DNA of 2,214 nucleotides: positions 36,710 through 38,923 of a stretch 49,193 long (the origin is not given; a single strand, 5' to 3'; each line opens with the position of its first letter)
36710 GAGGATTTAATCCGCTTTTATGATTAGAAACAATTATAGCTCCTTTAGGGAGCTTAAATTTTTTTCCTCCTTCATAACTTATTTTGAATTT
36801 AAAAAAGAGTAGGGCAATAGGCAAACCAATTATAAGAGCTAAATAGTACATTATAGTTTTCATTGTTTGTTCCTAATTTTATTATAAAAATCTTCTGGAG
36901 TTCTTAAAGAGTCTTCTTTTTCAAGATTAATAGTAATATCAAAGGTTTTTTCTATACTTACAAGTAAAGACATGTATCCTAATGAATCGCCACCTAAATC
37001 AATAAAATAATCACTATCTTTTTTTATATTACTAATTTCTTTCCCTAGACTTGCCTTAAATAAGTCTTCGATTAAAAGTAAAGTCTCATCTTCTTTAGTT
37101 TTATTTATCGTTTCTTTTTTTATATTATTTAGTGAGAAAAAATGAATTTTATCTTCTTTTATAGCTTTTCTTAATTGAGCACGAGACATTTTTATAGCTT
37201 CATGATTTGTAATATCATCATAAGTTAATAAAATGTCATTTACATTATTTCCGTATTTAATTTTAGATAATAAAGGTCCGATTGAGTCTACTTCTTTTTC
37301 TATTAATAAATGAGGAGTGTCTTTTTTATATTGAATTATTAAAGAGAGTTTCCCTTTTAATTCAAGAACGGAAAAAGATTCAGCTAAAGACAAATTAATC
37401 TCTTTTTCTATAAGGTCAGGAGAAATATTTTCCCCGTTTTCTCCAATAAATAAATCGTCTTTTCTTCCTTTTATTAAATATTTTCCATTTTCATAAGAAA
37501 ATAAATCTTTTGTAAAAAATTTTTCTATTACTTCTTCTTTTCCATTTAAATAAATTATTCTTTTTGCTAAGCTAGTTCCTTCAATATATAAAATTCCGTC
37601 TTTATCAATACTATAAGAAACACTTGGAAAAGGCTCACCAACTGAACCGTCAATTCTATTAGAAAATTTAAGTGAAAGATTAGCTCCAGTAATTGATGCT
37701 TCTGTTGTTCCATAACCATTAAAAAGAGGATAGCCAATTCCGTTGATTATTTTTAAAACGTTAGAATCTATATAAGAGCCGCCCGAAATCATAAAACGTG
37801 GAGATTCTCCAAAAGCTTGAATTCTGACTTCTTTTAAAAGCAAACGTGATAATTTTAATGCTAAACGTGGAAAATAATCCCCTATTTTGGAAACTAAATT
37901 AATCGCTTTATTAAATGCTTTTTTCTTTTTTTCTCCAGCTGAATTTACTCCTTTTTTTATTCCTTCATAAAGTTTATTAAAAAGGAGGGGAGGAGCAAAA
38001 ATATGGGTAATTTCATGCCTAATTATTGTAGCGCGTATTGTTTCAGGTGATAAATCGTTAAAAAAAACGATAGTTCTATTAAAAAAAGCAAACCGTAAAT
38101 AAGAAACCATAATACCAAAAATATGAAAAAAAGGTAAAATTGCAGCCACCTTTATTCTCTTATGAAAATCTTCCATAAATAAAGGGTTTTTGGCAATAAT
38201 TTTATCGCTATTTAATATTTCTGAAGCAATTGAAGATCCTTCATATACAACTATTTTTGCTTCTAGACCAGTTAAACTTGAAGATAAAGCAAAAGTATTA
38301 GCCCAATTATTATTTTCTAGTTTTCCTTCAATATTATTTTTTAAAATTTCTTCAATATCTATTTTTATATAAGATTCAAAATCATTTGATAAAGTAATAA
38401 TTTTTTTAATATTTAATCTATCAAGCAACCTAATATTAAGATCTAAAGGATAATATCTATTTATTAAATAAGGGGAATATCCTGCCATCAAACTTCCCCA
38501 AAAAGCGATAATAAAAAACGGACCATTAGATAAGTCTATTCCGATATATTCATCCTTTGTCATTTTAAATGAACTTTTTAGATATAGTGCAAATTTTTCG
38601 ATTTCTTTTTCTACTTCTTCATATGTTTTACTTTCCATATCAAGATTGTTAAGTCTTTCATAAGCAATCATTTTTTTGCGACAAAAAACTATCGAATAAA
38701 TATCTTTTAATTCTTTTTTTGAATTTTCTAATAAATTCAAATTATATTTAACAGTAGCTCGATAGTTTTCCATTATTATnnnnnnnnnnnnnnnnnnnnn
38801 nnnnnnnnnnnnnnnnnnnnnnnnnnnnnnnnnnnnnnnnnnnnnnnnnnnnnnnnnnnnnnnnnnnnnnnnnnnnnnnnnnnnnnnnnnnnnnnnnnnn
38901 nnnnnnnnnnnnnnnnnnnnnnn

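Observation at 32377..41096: Translationally coupled lipid-acyl activation and remodelling locus that does not match the canonical fatty-acid incorporation pathway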

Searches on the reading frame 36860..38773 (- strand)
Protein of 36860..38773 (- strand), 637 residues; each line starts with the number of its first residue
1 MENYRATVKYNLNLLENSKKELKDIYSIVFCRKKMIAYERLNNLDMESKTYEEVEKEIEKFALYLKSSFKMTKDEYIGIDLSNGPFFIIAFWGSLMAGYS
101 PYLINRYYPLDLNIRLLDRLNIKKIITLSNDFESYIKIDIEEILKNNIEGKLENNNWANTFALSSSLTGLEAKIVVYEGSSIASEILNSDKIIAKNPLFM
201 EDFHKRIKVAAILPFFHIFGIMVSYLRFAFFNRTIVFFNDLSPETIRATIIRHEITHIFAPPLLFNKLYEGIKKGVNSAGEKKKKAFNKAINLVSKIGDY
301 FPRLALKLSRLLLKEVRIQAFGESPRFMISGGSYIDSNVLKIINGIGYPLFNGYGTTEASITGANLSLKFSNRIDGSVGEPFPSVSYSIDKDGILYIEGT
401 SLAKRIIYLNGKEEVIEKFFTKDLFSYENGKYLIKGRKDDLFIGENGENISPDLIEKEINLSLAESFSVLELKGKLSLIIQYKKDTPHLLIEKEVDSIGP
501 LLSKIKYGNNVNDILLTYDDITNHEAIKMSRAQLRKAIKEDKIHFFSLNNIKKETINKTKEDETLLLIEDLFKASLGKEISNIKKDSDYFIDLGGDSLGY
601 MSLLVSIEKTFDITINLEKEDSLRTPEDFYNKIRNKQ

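Call 4: search_protein_families(library=pfam, proteins=[window:36860-38773:-], max_evalue=0.01)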
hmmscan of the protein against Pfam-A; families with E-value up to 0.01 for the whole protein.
window:36860-38773:- (637 aa): 2 families
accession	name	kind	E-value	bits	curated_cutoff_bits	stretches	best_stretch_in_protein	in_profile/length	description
PF00501.34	AMP-binding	-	1.4e-24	87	29.9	1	46-398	19-375/384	AMP-binding enzyme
PF00550.31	PP-binding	-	1.1e-08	35.6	20.8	1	568-630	3-64/67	Phosphopantetheine attachment site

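Call 5: search_protein_families(library=ncbifam, proteins=[window:36860-38773:-], max_evalue=0.01)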
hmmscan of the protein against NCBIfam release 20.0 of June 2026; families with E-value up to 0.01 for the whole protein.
window:36860-38773:- (637 aa): 35 families (the best 25 are shown)
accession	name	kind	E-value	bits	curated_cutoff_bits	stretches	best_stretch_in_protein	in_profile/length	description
TIGR01923.1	menE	equivalog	4.1e-23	81.9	330.15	2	323-460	224-369/442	o-succinylbenzoate--CoA ligase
NF006539.0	PRK09029.1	equivalog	6.7e-14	51.6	494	1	308-460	229-374/458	o-succinylbenzoate--CoA ligase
NF002966.0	PRK03640.1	equivalog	6.3e-13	48.1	556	1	311-459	242-402/483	o-succinylbenzoate--CoA ligase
NF004837.0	PRK06187.1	subfamily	3e-11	42.3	476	1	203-269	210-275/531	long-chain-fatty-acid--CoA ligase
NF005307.0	PRK06839.1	equivalog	4.7e-10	38.7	748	2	324-461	265-415/496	o-succinylbenzoate--CoA ligase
NF002148.0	PRK00982.1-2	subfamily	5.7e-10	38.9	71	1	568-637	9-78/79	acyl carrier protein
TIGR01733.1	AA-adenyl-dom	subfamily_domain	1.1e-09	37.6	317.4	2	50-144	1-95/409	amino acid adenylation domain-containing protein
NF004114.0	PRK05605.1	equivalog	1.4e-08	33.5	766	1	206-279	264-338/575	long-chain-fatty-acid--CoA ligase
TIGR00517.1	acyl_carrier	equivalog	1.6e-08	34.3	70.45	1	567-637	7-77/77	acyl carrier protein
NF005660.0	PRK07445.1-2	equivalog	2.7e-08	33.1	525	1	328-457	184-310/397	O-succinylbenzoic acid--CoA ligase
NF038343.1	ligase_FadD11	exception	8.9e-08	31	950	1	209-461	204-468/585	fatty acid--CoA ligase FadD11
NF006181.0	PRK08314.1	subfamily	2.9e-07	29.1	705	1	48-97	49-98/563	long-chain-fatty-acid--CoA ligase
NF002150.0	PRK00982.1-4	subfamily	3e-07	30.6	66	1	567-636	9-78/80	acyl carrier protein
NF006523.0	PRK08974.1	equivalog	6.2e-07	27.9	884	0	49-136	49-136/561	long-chain-fatty-acid--CoA ligase FadD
NF005714.0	PRK07529.1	subfamily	1.4e-06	27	632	0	326-457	341-493/640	acyl-CoA synthetase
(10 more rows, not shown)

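Call 10: find_homologous_proteins(query=window:36860-38773:-, max_evalue=0.00001)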
Query window:36860-38773:- (637 aa): 440 proteins with E <= 0.00001 among 8000 candidates; the best 120 are listed.
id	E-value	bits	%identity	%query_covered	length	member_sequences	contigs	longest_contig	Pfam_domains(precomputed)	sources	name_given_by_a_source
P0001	0.0e+0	1362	99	100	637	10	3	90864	PF00550.32,PF00501.35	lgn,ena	-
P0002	1.3e-248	845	62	99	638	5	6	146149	PF00550.32,PF00501.35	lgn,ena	-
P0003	6.8e-245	832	62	100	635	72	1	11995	PF00550.32,PF00501.35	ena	-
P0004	1.9e-242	824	60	100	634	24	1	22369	PF00550.32,PF00501.35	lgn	-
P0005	3.2e-242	824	60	100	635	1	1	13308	PF00501.35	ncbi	-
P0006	4.6e-240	816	62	100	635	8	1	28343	PF00501.35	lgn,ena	-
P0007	5.3e-239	813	59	100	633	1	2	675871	PF00550.32,PF00501.35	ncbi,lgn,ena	-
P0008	5.5e-239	813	60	100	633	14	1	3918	PF00550.32,PF00501.35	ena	-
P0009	6.0e-238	809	58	100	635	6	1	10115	PF00550.32,PF00501.35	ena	-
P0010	1.3e-234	798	58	100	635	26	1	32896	PF00550.32,PF00501.35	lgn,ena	-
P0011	2.4e-232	791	61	100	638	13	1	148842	PF00550.32,PF00501.35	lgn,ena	-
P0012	1.4e-231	788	57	100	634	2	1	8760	PF00550.32,PF00501.35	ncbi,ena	-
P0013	1.6e-228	778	56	100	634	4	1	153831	PF00550.32,PF00501.35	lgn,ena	-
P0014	1.1e-227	776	58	99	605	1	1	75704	PF00550.32,PF00501.35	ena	-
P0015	2.9e-217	741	53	100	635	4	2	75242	PF00550.32,PF00501.35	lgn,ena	-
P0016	5.2e-190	651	49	99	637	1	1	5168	PF00501.35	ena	-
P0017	9.3e-189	647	49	99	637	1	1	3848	PF00501.35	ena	-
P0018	3.0e-188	645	49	99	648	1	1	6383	PF00550.32,PF00501.35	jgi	-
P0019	3.7e-188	645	47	99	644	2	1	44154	PF00550.32,PF00501.35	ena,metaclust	metaclust:\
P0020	1.6e-187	643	48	99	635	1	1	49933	PF00501.35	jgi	jgi:acyl carrier protein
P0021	8.0e-187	641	49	99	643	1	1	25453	PF00501.35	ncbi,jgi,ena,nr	ncbi:MAG: AMP-binding protein [Treponema sp.]|nr:AMP-binding protein [Treponema sp.]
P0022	1.4e-185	636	48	99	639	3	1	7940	PF00550.32,PF00501.35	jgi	-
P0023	2.3e-185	636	49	99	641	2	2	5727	PF00550.32,PF00501.35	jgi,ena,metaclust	metaclust:\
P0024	2.5e-185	636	49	99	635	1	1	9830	PF00501.35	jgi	-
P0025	3.2e-185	635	49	99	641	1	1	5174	PF00550.32,PF00501.35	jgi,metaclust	metaclust:\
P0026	5.1e-185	635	47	100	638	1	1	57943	PF00501.35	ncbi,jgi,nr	ncbi:MAG: AMP-binding protein [Clostridiales bacterium]|jgi:long-subunit acyl-CoA synthetase (AMP-fo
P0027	2.0e-184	633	48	99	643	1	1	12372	PF00501.35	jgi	-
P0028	2.2e-184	633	48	99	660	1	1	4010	PF00501.35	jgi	jgi:acyl carrier protein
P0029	2.3e-184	632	47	99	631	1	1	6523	PF00501.35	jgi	-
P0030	1.3e-183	630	47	99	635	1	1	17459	PF00550.32,PF00501.35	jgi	-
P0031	1.9e-183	629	47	99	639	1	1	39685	PF00501.35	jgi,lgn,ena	-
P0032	3.5e-183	629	47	100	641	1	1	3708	PF00550.32,PF00501.35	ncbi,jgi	-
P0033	3.7e-183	628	46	99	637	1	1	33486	PF00550.32,PF00501.35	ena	-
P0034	4.3e-183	628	48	100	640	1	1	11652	PF00501.35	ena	-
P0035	5.2e-183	628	47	99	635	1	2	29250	PF00550.32,PF00501.35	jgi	-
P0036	5.6e-183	628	47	99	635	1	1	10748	PF00550.32,PF00501.35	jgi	jgi:acyl carrier protein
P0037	5.7e-183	628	47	100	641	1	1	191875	PF00550.32,PF00501.35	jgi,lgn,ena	-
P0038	8.0e-183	627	47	99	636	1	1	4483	PF00550.32,PF00501.35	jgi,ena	-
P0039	2.3e-181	623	47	99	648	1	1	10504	PF00501.35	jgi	-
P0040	1.2e-180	620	47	99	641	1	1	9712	PF00550.32,PF00501.35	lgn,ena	-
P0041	1.4e-180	620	47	100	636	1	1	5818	PF00550.32,PF00501.35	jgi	-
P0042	2.0e-180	619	48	99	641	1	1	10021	PF00550.32,PF00501.35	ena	-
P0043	6.9e-180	618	45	100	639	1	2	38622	PF00501.35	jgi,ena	-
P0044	1.3e-179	617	46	100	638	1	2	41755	PF00550.32,PF00501.35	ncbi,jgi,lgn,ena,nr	ncbi:MAG: AMP-binding protein [Oscillospiraceae bacterium]|nr:AMP-binding protein [Oscillospiraceae 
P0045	2.0e-179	616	47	100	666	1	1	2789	PF00550.32,PF00501.35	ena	-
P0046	2.5e-179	616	47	99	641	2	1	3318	PF00550.32,PF00501.35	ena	-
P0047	7.8e-179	614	48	99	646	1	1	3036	PF00501.35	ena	-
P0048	1.7e-178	613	47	100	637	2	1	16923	PF00501.35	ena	-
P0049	3.0e-178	612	46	100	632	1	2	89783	PF00550.32,PF00501.35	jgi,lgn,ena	-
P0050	5.3e-178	611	46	100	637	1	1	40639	PF00550.32,PF00501.35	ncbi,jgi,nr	ncbi:MAG: AMP-binding protein [Oscillospiraceae bacterium]|jgi:acyl carrier protein|nr:AMP-binding p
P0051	2.2e-177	609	47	100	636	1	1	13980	PF00550.32,PF00501.35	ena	-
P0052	3.3e-177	609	47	100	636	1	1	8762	PF00550.32,PF00501.35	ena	-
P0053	2.2e-176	606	46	100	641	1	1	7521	PF00550.32,PF00501.35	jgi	-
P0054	2.3e-176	606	46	98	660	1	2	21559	PF00501.35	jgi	jgi:acyl carrier protein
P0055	5.2e-176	605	47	99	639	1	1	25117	PF00550.32,PF00501.35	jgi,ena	-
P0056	1.9e-175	603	47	98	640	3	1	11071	PF00501.35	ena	-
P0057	3.4e-175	602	46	100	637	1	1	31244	PF00550.32,PF00501.35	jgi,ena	-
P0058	3.5e-175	602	46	99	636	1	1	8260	PF00550.32,PF00501.35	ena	-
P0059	3.0e-174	599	47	100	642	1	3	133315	PF00550.32,PF00501.35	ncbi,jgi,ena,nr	ncbi:MAG: AMP-binding protein [Treponema sp.]|nr:AMP-binding protein [Treponema sp.]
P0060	4.0e-174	599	46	100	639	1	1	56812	PF00550.32,PF00501.35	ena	-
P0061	4.6e-174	598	45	99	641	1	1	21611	PF00501.35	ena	-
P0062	9.2e-174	597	47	98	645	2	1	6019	PF00550.32,PF00501.35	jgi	-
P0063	2.0e-173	596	45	100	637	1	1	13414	PF00550.32,PF00501.35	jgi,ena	-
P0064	2.1e-173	596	46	99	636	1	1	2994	PF00550.32,PF00501.35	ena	-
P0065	6.9e-173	595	46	98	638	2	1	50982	PF00550.32,PF00501.35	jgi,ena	-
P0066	7.8e-173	594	46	100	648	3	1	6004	PF00550.32,PF00501.35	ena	-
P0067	1.1e-172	594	46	100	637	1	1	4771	PF00550.32,PF00501.35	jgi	-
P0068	2.0e-172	593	46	100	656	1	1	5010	PF00501.35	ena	-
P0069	7.1e-171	588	46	100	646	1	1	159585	PF00550.32,PF00501.35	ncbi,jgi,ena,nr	ncbi:MAG: AMP-binding protein [Treponema sp.]|nr:AMP-binding protein [Treponema sp.]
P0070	4.4e-169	582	46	98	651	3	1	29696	PF00550.32,PF00501.35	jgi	-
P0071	6.6e-168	578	46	100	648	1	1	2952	PF00550.32,PF00501.35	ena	-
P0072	6.5e-167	575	46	100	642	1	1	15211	PF00501.35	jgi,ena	-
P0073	1.1e-166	574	44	100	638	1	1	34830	PF00550.32,PF00501.35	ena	-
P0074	1.7e-159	550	43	99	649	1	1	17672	PF00550.32,PF00501.35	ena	-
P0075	2.1e-159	550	43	99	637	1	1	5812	PF00550.32,PF00501.35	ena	-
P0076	5.7e-159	549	42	97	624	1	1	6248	PF00550.32,PF00501.35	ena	-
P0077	7.0e-157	542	43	99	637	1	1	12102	PF00550.32,PF00501.35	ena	-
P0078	5.5e-156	539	42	99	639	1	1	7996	PF00501.35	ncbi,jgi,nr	ncbi:MAG: AMP-binding protein [Oscillospiraceae bacterium]|jgi:acyl-CoA synthetase (AMP-forming)/AMP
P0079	9.6e-156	538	43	99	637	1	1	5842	PF00550.32,PF00501.35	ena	-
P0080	5.4e-155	535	41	99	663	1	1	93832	PF00550.32,PF00501.35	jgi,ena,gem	-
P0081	1.6e-154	534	42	98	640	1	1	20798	PF00550.32,PF00501.35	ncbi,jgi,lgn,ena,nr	ncbi:MAG: AMP-binding protein [Firmicutes bacterium]|nr:AMP-binding protein [Bacillota bacterium]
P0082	5.5e-154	532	41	100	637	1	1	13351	PF00550.32,PF00501.35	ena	-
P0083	1.3e-153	531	40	99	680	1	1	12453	PF00550.32,PF00501.35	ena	-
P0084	1.4e-153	531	41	99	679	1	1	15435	PF00550.32,PF00501.35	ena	-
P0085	2.9e-153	530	41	99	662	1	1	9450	PF00550.32,PF00501.35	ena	-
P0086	2.1e-149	517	40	98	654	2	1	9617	PF00550.32,PF00501.35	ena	-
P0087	7.8e-149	515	40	99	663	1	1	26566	PF00550.32,PF00501.35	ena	-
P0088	1.9e-148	514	42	95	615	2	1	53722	PF00501.35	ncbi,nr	ncbi:MAG: AMP-binding protein [Clostridiales bacterium]|nr:AMP-binding protein [Clostridiales bacter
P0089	5.2e-145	502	38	99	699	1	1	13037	PF00550.32,PF00501.35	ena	-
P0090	3.1e-126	440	59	58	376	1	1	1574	PF00550.32,PF00501.35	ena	-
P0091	4.8e-123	430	37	99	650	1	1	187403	PF00550.32,PF00501.35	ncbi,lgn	ncbi:MAG: AMP-binding protein [Acholeplasmataceae bacterium]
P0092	4.6e-122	427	37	99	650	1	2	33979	PF00550.32,PF00501.35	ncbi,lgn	-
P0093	5.1e-122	427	37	99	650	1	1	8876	PF00550.32,PF00501.35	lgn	-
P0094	1.0e-117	412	44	74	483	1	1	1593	PF00550.32,PF00501.35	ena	-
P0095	2.5e-116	408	38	97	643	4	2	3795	PF00550.32,PF00501.35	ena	-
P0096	5.2e-116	407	38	98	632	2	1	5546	PF00550.32,PF00501.35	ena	-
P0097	1.3e-115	405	36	98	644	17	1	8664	PF00550.32,PF00501.35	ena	-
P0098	3.2e-115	404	38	99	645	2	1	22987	PF00550.32,PF00501.35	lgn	-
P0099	3.8e-115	404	38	98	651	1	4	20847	PF00550.32,PF00501.35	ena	-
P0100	1.7e-114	402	37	99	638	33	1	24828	PF00550.32,PF00501.35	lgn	-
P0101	3.0e-114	401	37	97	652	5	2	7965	PF00550.32,PF00501.35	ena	-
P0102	1.0e-113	399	38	96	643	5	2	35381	PF00550.32,PF00501.35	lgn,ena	-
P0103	1.5e-113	399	37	97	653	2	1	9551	PF00550.32,PF00501.35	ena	-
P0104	4.7e-113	397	37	100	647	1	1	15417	PF00501.35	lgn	-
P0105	8.0e-113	396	37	100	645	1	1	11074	PF00550.32,PF00501.35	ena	-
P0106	1.4e-112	395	37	96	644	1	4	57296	PF00550.32,PF00501.35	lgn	-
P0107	1.8e-112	395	37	96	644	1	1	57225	PF00550.32,PF00501.35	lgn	-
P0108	4.7e-112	394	37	96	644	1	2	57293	PF00550.32,PF00501.35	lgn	-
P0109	5.0e-112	394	37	96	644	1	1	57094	PF00550.32,PF00501.35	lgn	-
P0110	1.0e-111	393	38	99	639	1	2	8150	PF00550.32,PF00501.35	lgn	-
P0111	1.3e-111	392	36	97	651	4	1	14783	PF00550.32,PF00501.35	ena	-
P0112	2.2e-111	391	37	98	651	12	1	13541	PF00501.35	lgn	-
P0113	5.5e-111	390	36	97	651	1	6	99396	PF00550.32,PF00501.35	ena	-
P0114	5.5e-111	390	36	97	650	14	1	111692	PF00550.32,PF00501.35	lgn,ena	-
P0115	1.1e-110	389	37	97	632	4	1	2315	PF00501.35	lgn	-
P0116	1.1e-110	389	38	97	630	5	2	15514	PF00550.32,PF00501.35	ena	-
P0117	1.6e-110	389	38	97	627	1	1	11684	PF00550.32,PF00501.35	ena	-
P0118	1.7e-110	388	36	97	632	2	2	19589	PF00550.32,PF00501.35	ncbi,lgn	-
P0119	2.4e-110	388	37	99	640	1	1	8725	PF00550.32,PF00501.35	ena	-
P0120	2.5e-110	388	36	99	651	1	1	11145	PF00550.32,PF00501.35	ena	-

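Call 11: find_encoding_contigs(protein=P0007, flank=10000, max_places=2)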
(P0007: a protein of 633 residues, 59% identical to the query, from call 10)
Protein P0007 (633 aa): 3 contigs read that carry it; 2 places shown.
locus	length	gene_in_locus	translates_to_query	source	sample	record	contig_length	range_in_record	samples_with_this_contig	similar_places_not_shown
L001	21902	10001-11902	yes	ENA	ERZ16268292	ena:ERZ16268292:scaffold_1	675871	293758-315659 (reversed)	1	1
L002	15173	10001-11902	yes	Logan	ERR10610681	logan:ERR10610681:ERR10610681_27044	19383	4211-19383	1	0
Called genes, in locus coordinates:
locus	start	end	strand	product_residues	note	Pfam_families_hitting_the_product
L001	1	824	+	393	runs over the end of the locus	-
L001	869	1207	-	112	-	-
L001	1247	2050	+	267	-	PF00702:Hydrolase (faint), PF08282:Hydrolase_3, PF05116:S6PP (weak)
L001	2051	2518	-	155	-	PF02590:SPOUT_MTase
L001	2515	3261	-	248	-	PF23023:Anti-Pycsar_Apyc1, PF00753:Lactamase_B, PF12706:Lactamase_B_2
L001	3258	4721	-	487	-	PF00772:DnaB, PF13481:AAA_25, PF03796:DnaB_C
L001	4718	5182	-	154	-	PF01281:Ribosomal_L9_N, PF03948:Ribosomal_L9_C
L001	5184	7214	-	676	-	PF24898:GGDEF_GdpP, PF01368:DHH, PF02272:DHHA1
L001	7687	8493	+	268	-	PF05704:Caps_synth (weak), PF12919:TcdA_TcdB (faint), PF04488:Gly_transf_sug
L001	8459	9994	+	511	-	PF02734:Dak2, PF21645:FakA-like_M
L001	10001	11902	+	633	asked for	PF00501:AMP-binding, PF00550:PP-binding (weak)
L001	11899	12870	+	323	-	PF01553:Acyltransferase, PF04970:LRAT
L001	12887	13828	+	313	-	PF02645:DegV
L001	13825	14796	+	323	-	PF01738:DLH (faint), PF02129:Peptidase_S15 (faint), PF12146:Hydrolase_4 (faint), PF00561:Abhydrolase_1 (faint)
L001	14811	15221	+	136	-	-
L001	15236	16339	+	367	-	PF06925:MGDG_synth, PF00534:Glycos_transf_1 (faint)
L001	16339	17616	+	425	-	PF00535:Glycos_transf_2, PF13641:Glyco_tranf_2_3, PF13632:Glyco_trans_2_3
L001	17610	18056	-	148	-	-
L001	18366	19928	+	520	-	-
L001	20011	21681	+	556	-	PF02903:Alpha-amylase_N, PF00128:Alpha-amylase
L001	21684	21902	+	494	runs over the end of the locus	PF01547:SBP_bac_1, PF13416:SBP_bac_8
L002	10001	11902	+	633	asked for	PF00501:AMP-binding, PF00550:PP-binding (weak)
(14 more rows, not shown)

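Call 12: find_encoding_contigs(protein=P0069, flank=10000, max_places=2)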
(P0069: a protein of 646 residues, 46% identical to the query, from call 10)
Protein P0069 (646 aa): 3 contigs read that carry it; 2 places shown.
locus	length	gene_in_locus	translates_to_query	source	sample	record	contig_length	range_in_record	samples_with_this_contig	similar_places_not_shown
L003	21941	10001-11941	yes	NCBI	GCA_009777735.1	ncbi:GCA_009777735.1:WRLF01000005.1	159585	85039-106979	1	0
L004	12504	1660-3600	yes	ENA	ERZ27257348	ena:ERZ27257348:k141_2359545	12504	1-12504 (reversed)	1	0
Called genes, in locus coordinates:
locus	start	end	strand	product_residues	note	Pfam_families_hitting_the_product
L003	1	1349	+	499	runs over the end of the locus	PF02610:AraA_N, PF24856:AraA_central, PF11762:Arabinose_Iso_C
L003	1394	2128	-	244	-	PF00106:adh_short, PF08659:KR, PF13561:adh_short_C2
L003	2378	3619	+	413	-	PF00109:ketoacyl-synt, PF00108:Thiolase_N (weak), PF02801:Ketoacyl-synt_C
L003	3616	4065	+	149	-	PF22817:ApeP-like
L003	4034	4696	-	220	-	PF13723:Ketoacyl-synt_2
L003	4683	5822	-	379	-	PF21212:Dimerisation2-like_dom, PF00891:Methyltransf_2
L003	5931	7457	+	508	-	PF00221:Lyase_aromatic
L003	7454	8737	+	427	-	PF02310:B12-binding (weak), PF04055:Radical_SAM (faint)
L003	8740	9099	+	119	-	-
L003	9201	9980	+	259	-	PF12919:TcdA_TcdB (faint), PF04488:Gly_transf_sug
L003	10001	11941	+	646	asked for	PF00501:AMP-binding, PF00550:PP-binding (weak)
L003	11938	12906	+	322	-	PF01553:Acyltransferase, PF04970:LRAT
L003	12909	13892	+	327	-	PF12146:Hydrolase_4 (faint), PF00561:Abhydrolase_1 (faint)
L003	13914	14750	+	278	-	-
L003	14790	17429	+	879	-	PF07715:Plug (weak)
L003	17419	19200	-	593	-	PF00501:AMP-binding, PF22818:ApeI-like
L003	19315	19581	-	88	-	PF00550:PP-binding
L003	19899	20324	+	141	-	PF11659:DUF3261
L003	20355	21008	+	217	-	PF03548:LolA (weak)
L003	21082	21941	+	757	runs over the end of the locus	PF03176:MMPL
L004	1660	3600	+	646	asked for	PF00501:AMP-binding, PF00550:PP-binding (weak)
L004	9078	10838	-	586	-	PF00501:AMP-binding, PF22818:ApeI-like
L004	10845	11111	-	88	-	PF00550:PP-binding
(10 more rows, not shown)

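Call 13: find_encoding_contigs(protein=P0091, flank=10000, max_places=2)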
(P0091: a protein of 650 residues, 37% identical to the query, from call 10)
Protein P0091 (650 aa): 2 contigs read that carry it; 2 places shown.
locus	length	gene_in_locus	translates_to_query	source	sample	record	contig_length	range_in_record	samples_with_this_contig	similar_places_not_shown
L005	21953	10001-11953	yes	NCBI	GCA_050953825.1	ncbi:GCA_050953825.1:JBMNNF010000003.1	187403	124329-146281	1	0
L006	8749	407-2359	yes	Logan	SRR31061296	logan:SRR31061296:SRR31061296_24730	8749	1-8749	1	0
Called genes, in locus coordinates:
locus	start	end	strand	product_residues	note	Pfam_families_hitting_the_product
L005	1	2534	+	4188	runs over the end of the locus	PF09479:Flg_new, PF18998:Flg_new_2 (faint), PF09479:Flg_new, PF19462:DUF5999 (faint), PF09479:Flg_new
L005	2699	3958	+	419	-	PF22025:ThiI_fer, PF02926:THUMP, PF02568:ThiI, PF06508:QueC (faint)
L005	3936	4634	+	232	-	PF22435:MRM3-like_sub_bind, PF00588:SpoU_methylase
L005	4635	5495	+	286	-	-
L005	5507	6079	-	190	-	PF01327:Pep_deformylase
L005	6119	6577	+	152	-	PF12724:Flavodoxin_5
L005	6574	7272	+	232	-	PF01479:S4, PF00849:PseudoU_synth_2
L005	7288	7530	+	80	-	-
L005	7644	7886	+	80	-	PF00886:Ribosomal_S16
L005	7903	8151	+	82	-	PF13083:KH_KhpA-B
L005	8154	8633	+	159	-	PF01782:RimM, PF05239:PRC, PF24986:PRC_RimM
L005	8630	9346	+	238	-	PF01746:tRNA_m1G_MT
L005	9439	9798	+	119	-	PF01245:Ribosomal_L19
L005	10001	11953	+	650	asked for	PF00501:AMP-binding, PF00550:PP-binding (weak)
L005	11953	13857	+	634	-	PF07690:MFS_1 (weak), PF13347:MFS_2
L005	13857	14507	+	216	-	PF01553:Acyltransferase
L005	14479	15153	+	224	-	PF01553:Acyltransferase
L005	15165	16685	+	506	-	PF00501:AMP-binding, PF23562:AMP-binding_C_3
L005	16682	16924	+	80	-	PF00550:PP-binding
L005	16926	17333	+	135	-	PF04970:LRAT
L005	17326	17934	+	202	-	PF01648:ACPS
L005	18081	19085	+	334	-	PF00356:LacI, PF00532:Peripla_BP_1, PF13407:Peripla_BP_4 (faint), PF13377:Peripla_BP_3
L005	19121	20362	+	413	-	PF00579:tRNA-synt_1b, PF22421:SYY_C-terminal, PF01479:S4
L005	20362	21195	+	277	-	PF00781:DAGK_cat, PF19279:YegS_C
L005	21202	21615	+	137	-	PF13240:Zn_Ribbon_1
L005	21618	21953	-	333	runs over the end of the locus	PF00579:tRNA-synt_1b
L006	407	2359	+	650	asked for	PF00501:AMP-binding, PF00550:PP-binding (weak)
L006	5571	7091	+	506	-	PF00501:AMP-binding, PF23562:AMP-binding_C_3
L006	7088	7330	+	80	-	PF00550:PP-binding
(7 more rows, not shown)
